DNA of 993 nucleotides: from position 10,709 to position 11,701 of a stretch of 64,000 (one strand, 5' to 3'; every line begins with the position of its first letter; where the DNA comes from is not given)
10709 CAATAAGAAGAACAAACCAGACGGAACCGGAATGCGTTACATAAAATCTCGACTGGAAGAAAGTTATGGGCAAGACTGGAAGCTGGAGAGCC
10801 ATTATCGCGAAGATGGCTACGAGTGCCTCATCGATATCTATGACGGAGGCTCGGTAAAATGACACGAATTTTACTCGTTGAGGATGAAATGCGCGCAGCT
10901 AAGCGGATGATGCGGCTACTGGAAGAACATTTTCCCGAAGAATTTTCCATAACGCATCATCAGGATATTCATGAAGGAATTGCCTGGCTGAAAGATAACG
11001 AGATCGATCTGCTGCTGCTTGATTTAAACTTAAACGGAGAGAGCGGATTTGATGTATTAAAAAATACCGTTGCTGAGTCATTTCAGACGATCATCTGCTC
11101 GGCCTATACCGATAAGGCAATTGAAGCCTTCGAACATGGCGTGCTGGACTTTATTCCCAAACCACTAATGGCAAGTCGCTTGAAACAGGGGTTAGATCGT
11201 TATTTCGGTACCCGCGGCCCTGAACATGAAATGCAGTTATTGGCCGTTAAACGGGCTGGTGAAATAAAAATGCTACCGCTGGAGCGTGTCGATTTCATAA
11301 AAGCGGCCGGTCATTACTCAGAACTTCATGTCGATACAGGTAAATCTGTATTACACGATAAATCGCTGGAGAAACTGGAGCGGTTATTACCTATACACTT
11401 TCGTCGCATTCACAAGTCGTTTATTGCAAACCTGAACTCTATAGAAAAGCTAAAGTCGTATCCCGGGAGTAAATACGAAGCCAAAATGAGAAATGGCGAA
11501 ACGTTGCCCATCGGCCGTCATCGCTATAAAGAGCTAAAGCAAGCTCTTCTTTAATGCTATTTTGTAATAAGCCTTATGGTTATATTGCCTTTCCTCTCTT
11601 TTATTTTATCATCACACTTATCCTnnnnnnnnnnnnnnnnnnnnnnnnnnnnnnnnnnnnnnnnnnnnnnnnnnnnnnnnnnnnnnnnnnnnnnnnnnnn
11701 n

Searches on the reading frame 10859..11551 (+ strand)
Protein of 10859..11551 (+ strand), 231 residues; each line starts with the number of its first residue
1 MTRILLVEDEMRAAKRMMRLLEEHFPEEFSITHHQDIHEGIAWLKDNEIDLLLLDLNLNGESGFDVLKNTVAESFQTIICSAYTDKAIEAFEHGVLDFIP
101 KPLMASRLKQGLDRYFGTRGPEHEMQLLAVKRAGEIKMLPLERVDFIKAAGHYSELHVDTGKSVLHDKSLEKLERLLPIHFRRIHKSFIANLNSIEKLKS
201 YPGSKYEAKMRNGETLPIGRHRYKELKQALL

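Call 23: search_protein_families(library=ncbifam, max_evalue=0.00001, proteins=[window:10859-11551:+])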
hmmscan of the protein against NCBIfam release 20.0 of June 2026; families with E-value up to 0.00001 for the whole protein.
window:10859-11551:+ (231 aa): 21 families
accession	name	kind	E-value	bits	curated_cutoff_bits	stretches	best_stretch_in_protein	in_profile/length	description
NF008677.0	PRK11697.1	equivalog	3.9e-19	68.9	246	1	1-230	1-235/238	two-component system response regulator BtsR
NF010684.1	PRK14084.1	equivalog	1.2e-15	58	375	1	3-230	2-252/254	response regulator transcription factor LytR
NF049963.1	RespRegFlgRCampy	domain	1.6e-09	37.1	750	1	4-114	3-111/429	fla regulon two-component system response regulator FlgR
NF045991.1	RespRegCtrARhodob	equivalog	8.5e-09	35.5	350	1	3-106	2-106/224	response regulator transcription factor CtrA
TIGR02154.1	PhoB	equivalog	2.9e-08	33.3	296.2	1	2-110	3-114/226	phosphate regulon transcriptional regulator PhoB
NF007750.0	PRK10430.1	equivalog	7.6e-08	32.2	262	1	44-115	45-120/239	two-component system response regulator DcuR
NF033791.1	ActR_PrrA_rreg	equivalog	8.2e-08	32.4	250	1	4-117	4-118/173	ActR/PrrA/RegA family redox response regulator transcription factor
NF040689.1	MtrAB_MtrA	equivalog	1.4e-07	31.1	300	1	4-108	1-105/219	MtrAB system response regulator MtrA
NF041946.1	LuxO_transreg_Vib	equivalog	1.5e-07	30.6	800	1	36-111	28-107/463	quorum-sensing sigma-54 dependent transcriptional regulator LuxO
NF007005.1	PRK09468.1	equivalog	7.2e-07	28.9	331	1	2-107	4-110/237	osmolarity response regulator transcription factor OmpR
NF001965.0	PRK00742.1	subfamily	9.4e-07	28.3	293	1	2-105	4-111/357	chemotaxis-specific protein-glutamate methyltransferase CheB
NF008034.0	PRK10766.1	equivalog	1.6e-06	27.8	275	1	3-104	4-105/231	two-component system response regulator TorR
TIGR01818.1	ntrC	equivalog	2.4e-06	26.6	558.6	1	27-103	21-101/463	nitrogen regulation protein NR(I)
TIGR01387.1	cztR_silR_copR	subfamily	2.5e-06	27.3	279.2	1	4-108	1-106/218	heavy metal response regulator transcription factor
NF007982.1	PRK10710.1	equivalog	3.3e-06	26.8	380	1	2-117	8-127/235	envelope stress response regulator BaeR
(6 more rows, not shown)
